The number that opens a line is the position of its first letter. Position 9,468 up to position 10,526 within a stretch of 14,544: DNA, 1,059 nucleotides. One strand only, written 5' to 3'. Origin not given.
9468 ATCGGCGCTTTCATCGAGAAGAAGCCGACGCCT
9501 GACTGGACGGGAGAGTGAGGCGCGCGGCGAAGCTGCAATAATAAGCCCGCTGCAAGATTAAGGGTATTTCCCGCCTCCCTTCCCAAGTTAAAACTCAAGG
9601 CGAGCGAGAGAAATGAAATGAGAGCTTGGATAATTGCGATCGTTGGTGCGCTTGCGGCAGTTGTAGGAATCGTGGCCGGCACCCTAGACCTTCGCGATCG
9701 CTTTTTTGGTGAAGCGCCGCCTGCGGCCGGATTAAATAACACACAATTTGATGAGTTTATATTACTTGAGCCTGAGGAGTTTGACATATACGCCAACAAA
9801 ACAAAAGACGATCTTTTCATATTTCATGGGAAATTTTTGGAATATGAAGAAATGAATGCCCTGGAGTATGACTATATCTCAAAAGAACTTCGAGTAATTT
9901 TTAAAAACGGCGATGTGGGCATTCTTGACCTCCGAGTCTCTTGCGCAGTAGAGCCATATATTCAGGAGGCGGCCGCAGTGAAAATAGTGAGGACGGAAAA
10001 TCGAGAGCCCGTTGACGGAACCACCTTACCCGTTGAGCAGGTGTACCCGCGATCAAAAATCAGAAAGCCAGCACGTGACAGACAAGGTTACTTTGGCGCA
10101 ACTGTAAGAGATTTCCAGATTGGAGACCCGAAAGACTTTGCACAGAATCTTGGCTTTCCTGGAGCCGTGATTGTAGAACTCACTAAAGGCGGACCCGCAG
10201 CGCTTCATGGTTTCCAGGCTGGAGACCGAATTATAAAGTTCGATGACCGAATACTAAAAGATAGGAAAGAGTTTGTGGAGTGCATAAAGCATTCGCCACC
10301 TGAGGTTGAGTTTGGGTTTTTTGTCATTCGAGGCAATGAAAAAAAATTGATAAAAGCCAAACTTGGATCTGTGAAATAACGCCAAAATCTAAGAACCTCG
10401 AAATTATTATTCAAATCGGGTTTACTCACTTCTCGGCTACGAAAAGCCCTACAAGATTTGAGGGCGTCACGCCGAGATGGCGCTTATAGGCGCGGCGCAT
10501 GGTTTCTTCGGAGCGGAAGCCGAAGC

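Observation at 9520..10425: Low-GC insert of about 0.9 kb carrying a single orphan membrane-anchored PDZ protein, wedged between two convergent native genes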

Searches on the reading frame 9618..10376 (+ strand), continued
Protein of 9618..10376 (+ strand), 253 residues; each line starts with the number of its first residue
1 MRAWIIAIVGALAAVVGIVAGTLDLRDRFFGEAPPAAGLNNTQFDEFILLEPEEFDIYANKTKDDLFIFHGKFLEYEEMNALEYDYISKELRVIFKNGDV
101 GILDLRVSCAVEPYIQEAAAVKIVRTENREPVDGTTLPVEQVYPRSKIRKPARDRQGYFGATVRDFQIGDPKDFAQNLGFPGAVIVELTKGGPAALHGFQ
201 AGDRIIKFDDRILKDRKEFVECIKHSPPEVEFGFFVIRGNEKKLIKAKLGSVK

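Call 71: find_related_loci(query=P0002, collection=viral_contigs, flank=6000)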
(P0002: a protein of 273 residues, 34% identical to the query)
Query P0002 (273 aa) in viral_contigs; peptide patterns used: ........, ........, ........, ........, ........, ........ (x = any residue, [..] = any of these).
9 stretches matched a pattern, but none encodes a relative of the query by tblastn (E <= 1e-3).

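Call 81: search_protein_families(library=ncbifam, proteins=[P0008, P0005, P0002, P0105], max_evalue=0.1)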
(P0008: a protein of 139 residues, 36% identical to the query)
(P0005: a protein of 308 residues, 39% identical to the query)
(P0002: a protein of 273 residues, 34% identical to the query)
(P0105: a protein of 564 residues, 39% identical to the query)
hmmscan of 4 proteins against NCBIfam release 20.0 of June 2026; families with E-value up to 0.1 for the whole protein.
P0008 (139 aa): 0 families

P0005 (308 aa): 2 families
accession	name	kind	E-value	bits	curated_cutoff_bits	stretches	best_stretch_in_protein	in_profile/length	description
NF042941.1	Retron_TIR_antiphage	equivalog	4.6e-05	22.4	600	1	1-78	342-419/464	TIR domain-containing anti-phage reverse transcriptase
NF058526.1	Thoeris_type3_ThcB4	equivalog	0.033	13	220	1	2-63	131-193/375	Thoeris type III anti-phage system protein ThcB4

P0002 (273 aa): 14 families
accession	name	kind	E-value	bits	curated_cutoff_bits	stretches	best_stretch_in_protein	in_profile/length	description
TIGR02037.1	degP_htrA_DO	subfamily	5.6e-11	42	416.2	1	175-270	234-328/434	Do family serine endopeptidase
NF050055.1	SerProtHtrAMycob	equivalog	5.4e-07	28.9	800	1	201-260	430-489/502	serine protease HtrA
NF040960.1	MamE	equivalog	5.6e-05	21.9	800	1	202-260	468-526/659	magnetosome formation protease MamE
TIGR00054.1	TIGR00054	equivalog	9.2e-05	21.5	147.55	1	205-258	206-258/421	RIP metalloprotease RseP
NF008147.1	PRK10898.1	equivalog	0.0011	18.2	408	1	176-259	255-337/352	outer membrane-stress sensor serine endopeptidase DegS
TIGR02038.1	protease_degS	equivalog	0.0011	18.2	422.95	1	171-261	249-338/351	outer membrane-stress sensor serine endopeptidase DegS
NF007526.1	PRK10139.1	equivalog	0.0012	17.7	756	1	177-265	268-355/456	serine endoprotease DegQ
NF047968.1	SerProtHtrA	equivalog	0.0022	17.4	470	1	201-263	289-351/357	serine protease HtrA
NF041199.1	trx7_PDZ_seleno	equivalog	0.0023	16.9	300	1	202-259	204-262/390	Trx7/PDZ domain-containing (seleno)protein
NF041521.1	HhoA_HhoB_HtrA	equivalog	0.0042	16.4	450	1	201-265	263-327/335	HhoA/HhoB/HtrA family serine endopeptidase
TIGR02860.1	spore_IV_B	equivalog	0.023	13.7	305.25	1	198-251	110-162/402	SpoIVB peptidase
NF041635.1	STM3941_fam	subfamily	0.05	13.5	40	1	3-40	6-43/157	STM3941 family protein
NF008046.0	PRK10779.1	equivalog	0.05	12.7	477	1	204-262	225-282/450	sigma E protease regulator RseP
TIGR00225.1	prc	subfamily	0.062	12.3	218.6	1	205-245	66-108/335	C-terminal processing peptidase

P0105 (564 aa): 0 families

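Call 83: search_protein_families(library=pfam, proteins=[P0020, P0061, P0108, P0018, P0043, P0114, P0010, P0021], max_evalue=0.01)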
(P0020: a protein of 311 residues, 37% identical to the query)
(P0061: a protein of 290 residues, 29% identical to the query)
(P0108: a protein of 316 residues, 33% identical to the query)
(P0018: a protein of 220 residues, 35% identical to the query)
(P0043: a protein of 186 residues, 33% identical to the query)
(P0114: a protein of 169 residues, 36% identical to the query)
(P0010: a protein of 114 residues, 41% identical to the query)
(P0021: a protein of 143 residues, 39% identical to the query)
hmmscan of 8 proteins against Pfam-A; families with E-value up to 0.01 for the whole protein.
P0020 (311 aa): 4 families
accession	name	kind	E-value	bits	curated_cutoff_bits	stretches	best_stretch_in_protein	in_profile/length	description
PF13676.11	TIR_2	-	8.5e-24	84.8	28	1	5-128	1-121/122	TIR domain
PF09465.16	LBR_tudor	-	5.7e-06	26.4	22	1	208-239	18-49/55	Lamin-B receptor of TUDOR domain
PF01582.25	TIR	-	0.00013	22.3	21.3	1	5-161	4-157/179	TIR domain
PF08937.16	ThsB_TIR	-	0.00055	20.7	21.2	1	45-100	49-96/100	Thoeris protein ThsB, TIR-like domain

P0061 (290 aa): 1 family
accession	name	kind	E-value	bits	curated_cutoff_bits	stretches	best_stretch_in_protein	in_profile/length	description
PF13676.11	TIR_2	-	8.3e-05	23.5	28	1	7-101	1-92/122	TIR domain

P0108 (316 aa): 2 families
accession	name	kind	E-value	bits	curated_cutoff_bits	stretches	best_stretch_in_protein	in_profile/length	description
PF13676.11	TIR_2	-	1.2e-21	77.9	28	1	4-121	1-111/122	TIR domain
PF01582.25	TIR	-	0.00012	22.4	21.3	1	15-86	17-87/179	TIR domain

P0018 (220 aa): 0 families

P0043 (186 aa): 0 families

P0114 (169 aa): 0 families

P0010 (114 aa): 0 families

P0021 (143 aa): 0 families

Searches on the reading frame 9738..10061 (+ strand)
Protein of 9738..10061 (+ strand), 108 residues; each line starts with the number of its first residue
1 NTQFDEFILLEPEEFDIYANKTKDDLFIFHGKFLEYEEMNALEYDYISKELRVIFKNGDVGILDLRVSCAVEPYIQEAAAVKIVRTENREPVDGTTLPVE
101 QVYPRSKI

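Call 24: find_homologous_proteins(query=A2, max_evalue=0.001)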
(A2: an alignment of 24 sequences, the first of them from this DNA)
Query A2 (24 sequences) (108 aa, profile of the alignment): 53 proteins with E <= 0.001 among 675 candidates.
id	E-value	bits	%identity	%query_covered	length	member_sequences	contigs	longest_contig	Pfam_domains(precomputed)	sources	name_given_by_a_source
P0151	1.3e-41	159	43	84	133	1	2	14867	-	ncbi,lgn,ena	-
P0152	1.5e-41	158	37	85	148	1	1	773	-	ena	-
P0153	2.8e-41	157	38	90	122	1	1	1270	-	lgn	-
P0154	3.2e-41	157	40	88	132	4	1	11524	-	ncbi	-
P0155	4.1e-41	157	44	84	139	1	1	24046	-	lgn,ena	-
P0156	4.4e-41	157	40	86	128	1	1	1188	-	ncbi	-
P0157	4.4e-41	157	46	85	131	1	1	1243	-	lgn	-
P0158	4.8e-41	157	41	88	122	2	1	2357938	-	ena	-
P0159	5.2e-41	157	37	84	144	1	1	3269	-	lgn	-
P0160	5.3e-41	157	41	84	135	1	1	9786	-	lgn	-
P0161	5.3e-41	157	38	88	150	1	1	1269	-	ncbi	-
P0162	1.1e-40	156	37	85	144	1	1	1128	-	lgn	-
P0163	2.1e-40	155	39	87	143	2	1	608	-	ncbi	-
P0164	2.3e-40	155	37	85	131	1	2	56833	-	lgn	-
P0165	2.9e-40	154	38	84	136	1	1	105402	-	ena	-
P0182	7.0e-39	150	33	86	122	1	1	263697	-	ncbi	-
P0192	1.1e-36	143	36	81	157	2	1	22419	-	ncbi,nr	ncbi:MAG: hypothetical protein KTR28_01940 [Micavibrio sp.]|nr:hypothetical protein [Micavibrio sp.]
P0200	1.1e-34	136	32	87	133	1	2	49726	-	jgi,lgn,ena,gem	-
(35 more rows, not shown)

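Call 25: search_solved_structures(query=A2, max_evalue=10)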
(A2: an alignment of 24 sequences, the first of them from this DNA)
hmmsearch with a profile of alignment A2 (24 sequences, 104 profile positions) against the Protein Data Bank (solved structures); distinct sequences matched with E-value up to 10: 0.
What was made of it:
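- Tried and rejected: A PDB profile search gave 0 hits at E <= 10 (call 25).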

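Call 27: find_encoding_contigs(protein=P0158, flank=6000, max_places=2)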
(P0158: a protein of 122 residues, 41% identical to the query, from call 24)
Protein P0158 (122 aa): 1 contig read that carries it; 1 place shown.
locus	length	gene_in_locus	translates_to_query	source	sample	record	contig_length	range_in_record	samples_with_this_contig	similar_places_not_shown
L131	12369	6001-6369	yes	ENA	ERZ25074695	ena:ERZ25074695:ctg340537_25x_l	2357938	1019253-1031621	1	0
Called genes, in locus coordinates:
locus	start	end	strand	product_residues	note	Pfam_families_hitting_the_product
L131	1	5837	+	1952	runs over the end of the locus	-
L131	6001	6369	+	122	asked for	-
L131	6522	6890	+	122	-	-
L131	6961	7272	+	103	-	-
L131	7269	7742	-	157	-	PF11720:Inhibitor_I78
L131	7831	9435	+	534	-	-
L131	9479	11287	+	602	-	PF00009:GTP_EFTU, PF03144:GTP_EFTU_D2, PF14492:EFG_III (weak), PF00679:EFG_C, PF06421:LepA_C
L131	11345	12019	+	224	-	-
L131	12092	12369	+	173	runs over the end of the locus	PF04191:PEMT, PF04140:ICMT (weak)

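Call 28: find_encoding_contigs(protein=P0182, flank=6000, max_places=2)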
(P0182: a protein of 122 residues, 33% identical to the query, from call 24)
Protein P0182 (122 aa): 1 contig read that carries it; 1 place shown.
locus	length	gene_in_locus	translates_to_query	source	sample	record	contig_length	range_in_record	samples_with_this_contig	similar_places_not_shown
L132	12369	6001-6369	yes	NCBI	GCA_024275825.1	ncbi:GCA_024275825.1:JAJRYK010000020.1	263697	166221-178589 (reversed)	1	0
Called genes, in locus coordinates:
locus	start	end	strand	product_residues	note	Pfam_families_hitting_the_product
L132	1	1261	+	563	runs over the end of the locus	-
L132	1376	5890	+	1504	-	-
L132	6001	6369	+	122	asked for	-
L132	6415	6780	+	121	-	-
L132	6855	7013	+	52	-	-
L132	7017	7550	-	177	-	PF11720:Inhibitor_I78 (weak)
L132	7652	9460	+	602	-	PF00009:GTP_EFTU, PF03144:GTP_EFTU_D2, PF14492:EFG_III (weak), PF00679:EFG_C, PF06421:LepA_C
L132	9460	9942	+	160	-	PF04140:ICMT (weak), PF04191:PEMT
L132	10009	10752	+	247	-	PF04402:SIMPL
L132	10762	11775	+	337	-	PF11335:DUF3137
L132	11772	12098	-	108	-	-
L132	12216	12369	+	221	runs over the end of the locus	PF04344:CheZ (weak)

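Call 29: find_encoding_contigs(protein=P0165, flank=6000, max_places=2)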
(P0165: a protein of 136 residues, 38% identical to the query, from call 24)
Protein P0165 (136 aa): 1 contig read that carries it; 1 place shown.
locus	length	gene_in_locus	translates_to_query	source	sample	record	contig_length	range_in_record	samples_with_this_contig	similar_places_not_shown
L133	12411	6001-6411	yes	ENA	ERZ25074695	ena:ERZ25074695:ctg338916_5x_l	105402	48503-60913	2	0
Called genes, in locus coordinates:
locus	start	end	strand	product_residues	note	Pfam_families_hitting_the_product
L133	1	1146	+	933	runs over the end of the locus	-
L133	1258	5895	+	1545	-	-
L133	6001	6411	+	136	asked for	-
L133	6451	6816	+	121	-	-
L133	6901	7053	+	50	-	-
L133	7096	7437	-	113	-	-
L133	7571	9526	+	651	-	PF00009:GTP_EFTU, PF03144:GTP_EFTU_D2, PF14492:EFG_III (weak), PF00679:EFG_C, PF06421:LepA_C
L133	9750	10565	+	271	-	PF01627:Hpt, PF00072:Response_reg (weak)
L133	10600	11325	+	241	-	PF04402:SIMPL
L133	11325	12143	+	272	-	PF04305:DUF455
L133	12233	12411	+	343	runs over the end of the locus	PF11335:DUF3137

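Call 30: predict_structure(alignment_id=A2)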
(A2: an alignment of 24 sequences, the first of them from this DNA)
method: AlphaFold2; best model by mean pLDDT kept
length: 108 residues; sequences in the alignment: 24
mean_pLDDT: 91.0   pTM: 0.81
mean pLDDT of the five models: 91.0, 90.8, 89.8, 89.4, 88.4
residues with pLDDT >= 90: 86; 70-90: 15; 50-70: 3; < 50: 4
segments of 3 or more residues with pLDDT < 50: none
pLDDT, mean of each block of 10 residues (from residue 1): 80 94 92 97 93 96 88 92 97 97 70
secondary structure, 60 per line:
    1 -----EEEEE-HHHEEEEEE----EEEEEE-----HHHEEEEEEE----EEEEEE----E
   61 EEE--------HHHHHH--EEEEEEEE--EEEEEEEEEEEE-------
elements in order: E6-10 E15-20 E25-30 E39-45 E50-55 E60-63 H72-77 E80-87 E90-101
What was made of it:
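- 9753..10040 (+): Undescribed beta domain (aa 46-141) with motifs DIYxNK, IFHGK, LEYD, KNGD, SCAVEPY and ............. It contains Cys109. The model has pLDDT 91 and pTM 0.81 (call 30).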

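Call 62: fold_search(model_id=the predicted structure, library=viral)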
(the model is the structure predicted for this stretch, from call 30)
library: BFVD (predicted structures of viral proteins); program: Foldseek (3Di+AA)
matches with E <= 10: 1035; with E <= 0.001: 0
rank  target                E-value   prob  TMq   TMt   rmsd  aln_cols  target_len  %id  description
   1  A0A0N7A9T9            5.3e-03  0.97  0.45  0.32   6.9       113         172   12  (no name in the UniProt tables at hand)
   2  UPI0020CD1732         1.5e-02  0.80  0.28  0.36  12.8        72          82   15  (no name look-up for this kind of identifier)
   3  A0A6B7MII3            4.2e-02  0.57  0.29  0.15  13.9        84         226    7  (no name in the UniProt tables at hand)
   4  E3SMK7                7.8e-02  0.89  0.31  0.49   2.8        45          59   13  Uncharacterized protein [Prochlorococcus phage P-HM1]
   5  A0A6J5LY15            8.3e-02  0.89  0.29  0.40   8.5        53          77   19  Uncharacterized protein [uncultured Caudovirales phage]
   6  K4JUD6                8.3e-02  0.15  0.18  0.22  12.1        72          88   12  (no name in the UniProt tables at hand)
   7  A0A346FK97            9.4e-02  0.51  0.25  0.29   9.7        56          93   11  Uncharacterized protein [Synechococcus virus S-PRM1]
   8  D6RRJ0                1.2e-01  0.57  0.29  0.44   7.7        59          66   19  Uncharacterized protein [Pseudomonas phage KPP10]
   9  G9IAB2                1.2e-01  0.41  0.29  0.23  10.2        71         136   10  (no name in the UniProt tables at hand)
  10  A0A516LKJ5            2.0e-01  0.35  0.25  0.32   8.8        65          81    9  (no name in the UniProt tables at hand)
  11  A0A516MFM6            2.0e-01  0.25  0.29  0.32  13.8        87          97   10  (no name in the UniProt tables at hand)
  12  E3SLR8                2.3e-01  0.38  0.30  0.34  11.3        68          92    6  Uncharacterized protein [Prochlorococcus phage P-RSM4]
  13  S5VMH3                2.3e-01  0.35  0.27  0.07  14.1        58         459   10  Putative phage tail fiber protein [Pseudomonas phage PaBG]
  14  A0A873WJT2            2.4e-01  0.60  0.27  0.40   3.6        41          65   10  Uncharacterized protein [Synechococcus phage S-H38]
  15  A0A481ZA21            2.4e-01  0.54  0.33  0.37   7.8        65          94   12  Uncharacterized protein [Pithovirus LCPAC302]
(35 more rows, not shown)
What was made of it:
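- Tried and rejected: Foldseek against BFVD gave a best E of 5e-3 at TM 0.45 (call 62).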

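Call 72: find_related_loci(query=P0158, collection=viral_contigs, flank=6000)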
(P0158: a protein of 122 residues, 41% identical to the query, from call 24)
Query P0158 (122 aa) in viral_contigs; peptide patterns used: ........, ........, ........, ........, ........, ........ (x = any residue, [..] = any of these).
15 stretches matched a pattern, but none encodes a relative of the query by tblastn (E <= 1e-3).

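Call 73: find_encoding_contigs(protein=P0192, flank=7000, max_places=1)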
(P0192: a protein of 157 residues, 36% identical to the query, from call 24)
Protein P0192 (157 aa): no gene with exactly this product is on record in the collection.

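Call 74: find_encoding_contigs(protein=P0200, flank=7000, max_places=1)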
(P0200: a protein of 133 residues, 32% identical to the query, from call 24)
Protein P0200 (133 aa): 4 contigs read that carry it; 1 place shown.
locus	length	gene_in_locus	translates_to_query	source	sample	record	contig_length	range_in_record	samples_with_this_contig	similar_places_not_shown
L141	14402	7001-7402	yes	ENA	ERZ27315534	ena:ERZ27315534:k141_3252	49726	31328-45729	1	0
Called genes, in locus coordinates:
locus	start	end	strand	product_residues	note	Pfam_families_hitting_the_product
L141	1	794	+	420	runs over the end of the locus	-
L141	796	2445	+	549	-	-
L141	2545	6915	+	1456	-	-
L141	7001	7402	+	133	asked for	-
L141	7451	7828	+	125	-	-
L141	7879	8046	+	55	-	-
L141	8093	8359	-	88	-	-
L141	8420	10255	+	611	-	PF00009:GTP_EFTU, PF03144:GTP_EFTU_D2, PF14492:EFG_III (weak), PF00679:EFG_C, PF06421:LepA_C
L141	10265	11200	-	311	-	-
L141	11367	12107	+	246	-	PF04402:SIMPL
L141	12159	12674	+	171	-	PF08534:Redoxin, PF00578:AhpC-TSA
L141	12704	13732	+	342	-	PF11335:DUF3137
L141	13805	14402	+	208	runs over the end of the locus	PF04344:CheZ (weak)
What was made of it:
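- Most family members are standalone chromosomal genes in a conserved operon next to lepA (calls 27-29, 74), which does not look like conflict biology.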

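Call 75: search_protein_families(library=pfam, proteins=[L132:1376-5887:+, L141:2545-6912:+, L132:6415-6777:+, L132:6855-7010:+], max_evalue=0.1)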
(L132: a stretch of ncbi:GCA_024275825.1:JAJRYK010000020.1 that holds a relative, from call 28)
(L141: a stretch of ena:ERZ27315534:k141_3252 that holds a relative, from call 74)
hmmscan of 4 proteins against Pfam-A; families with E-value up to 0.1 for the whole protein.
L132:1376-5887:+ (1504 aa): 1 family
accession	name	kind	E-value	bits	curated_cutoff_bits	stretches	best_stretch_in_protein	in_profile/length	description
PF06698.16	DUF1192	-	0.1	13.2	25.5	0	890-917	19-46/58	Protein of unknown function (DUF1192)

L141:2545-6912:+ (1456 aa): 2 families
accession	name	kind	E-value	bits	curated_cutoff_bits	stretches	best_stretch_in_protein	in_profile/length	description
PF04108.17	ATG17_like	-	0.028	14.4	43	0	485-518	37-70/355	Autophagy protein ATG17-like domain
PF00804.31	Syntaxin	-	0.04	14.2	26.7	0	487-559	3-73/157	Syntaxin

L132:6415-6777:+ (121 aa): 1 family
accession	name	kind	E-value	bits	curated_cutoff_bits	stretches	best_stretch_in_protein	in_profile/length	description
PF06510.16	DUF1102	-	0.021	15.5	22.2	1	26-95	63-131/141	Protein of unknown function (DUF1102)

L132:6855-7010:+ (52 aa): 1 family
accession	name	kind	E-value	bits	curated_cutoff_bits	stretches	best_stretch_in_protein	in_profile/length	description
PF18519.6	Sgf11_N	-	0.042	13.9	26.2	1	7-23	2-18/39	SAGA-associated factor 11 N-terminal domain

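Call 76: search_solved_structures(query=L132:1376-5887:+, max_evalue=0.01)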
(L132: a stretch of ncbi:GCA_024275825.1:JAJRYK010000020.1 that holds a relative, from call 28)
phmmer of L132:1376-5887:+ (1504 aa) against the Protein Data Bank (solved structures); distinct sequences matched with E-value up to 0.01: 0.
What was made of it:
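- Tried and rejected: The 1450-1950-aa protein has no Pfam or PDB match and gave no functional lead (calls 75, 76).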

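Call 81: search_protein_families(library=ncbifam, proteins=[P0158], max_evalue=0.1)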
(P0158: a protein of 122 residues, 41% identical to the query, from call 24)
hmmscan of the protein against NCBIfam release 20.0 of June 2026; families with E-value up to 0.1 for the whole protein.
P0158 (122 aa): 1 family
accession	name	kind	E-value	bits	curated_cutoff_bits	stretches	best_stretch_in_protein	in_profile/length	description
NF047423.1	BOW99_gp33_fam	equivalog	0.034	13.9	27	0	68-80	7-19/39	BOW99_gp33 family protein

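Call 86: search_protein_families(library=pfam, alignment_id=A2, max_evalue=1)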
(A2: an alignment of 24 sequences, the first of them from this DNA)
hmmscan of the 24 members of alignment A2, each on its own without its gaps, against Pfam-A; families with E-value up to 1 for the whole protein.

A. member 1, seq(108 aa): 0 families

B. families by the number of members that match (of 24 scanned): 8 families
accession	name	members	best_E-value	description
PF09465.16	LBR_tudor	3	2.4e-07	Lamin-B receptor of TUDOR domain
PF11197.13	DUF2835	2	0.054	Protein of unknown function (DUF2835)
PF06575.17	DUF1132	1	0.025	Protein of unknown function (DUF1132)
PF17997.7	Cry1Ac_D5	1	0.026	Insecticidal delta-endotoxin CryIA(c) domain 5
PF09186.17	DUF1949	1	0.034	Domain of unknown function (DUF1949)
PF21544.3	PorZ_N_b_propeller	1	0.038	TSS9, PorZ, N-terminal beta-propeller domain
PF07533.21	BRK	1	0.049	BRK domain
PF06002.17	CST-I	1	0.072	Alpha-2,3-sialyltransferase (CST-I)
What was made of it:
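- On Tudor / SH3-like barrel (PF09465 LBR_tudor): 3 of 24 relatives match (best E 2.4e-7, one at 26.4 bits against a cut-off of 22), but the window domain does not (calls 83, 86).
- Closest known: Tudor / SH3-like barrels. Same: Three of 24 family members match LBR_tudor over about 32 residues around the conserved 'KDG' hairpin (best E 2.4e-7; calls 83, 86).
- Closest known: Tudor / SH3-like barrels. Different: The window's own domain gives no hit (call 86).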
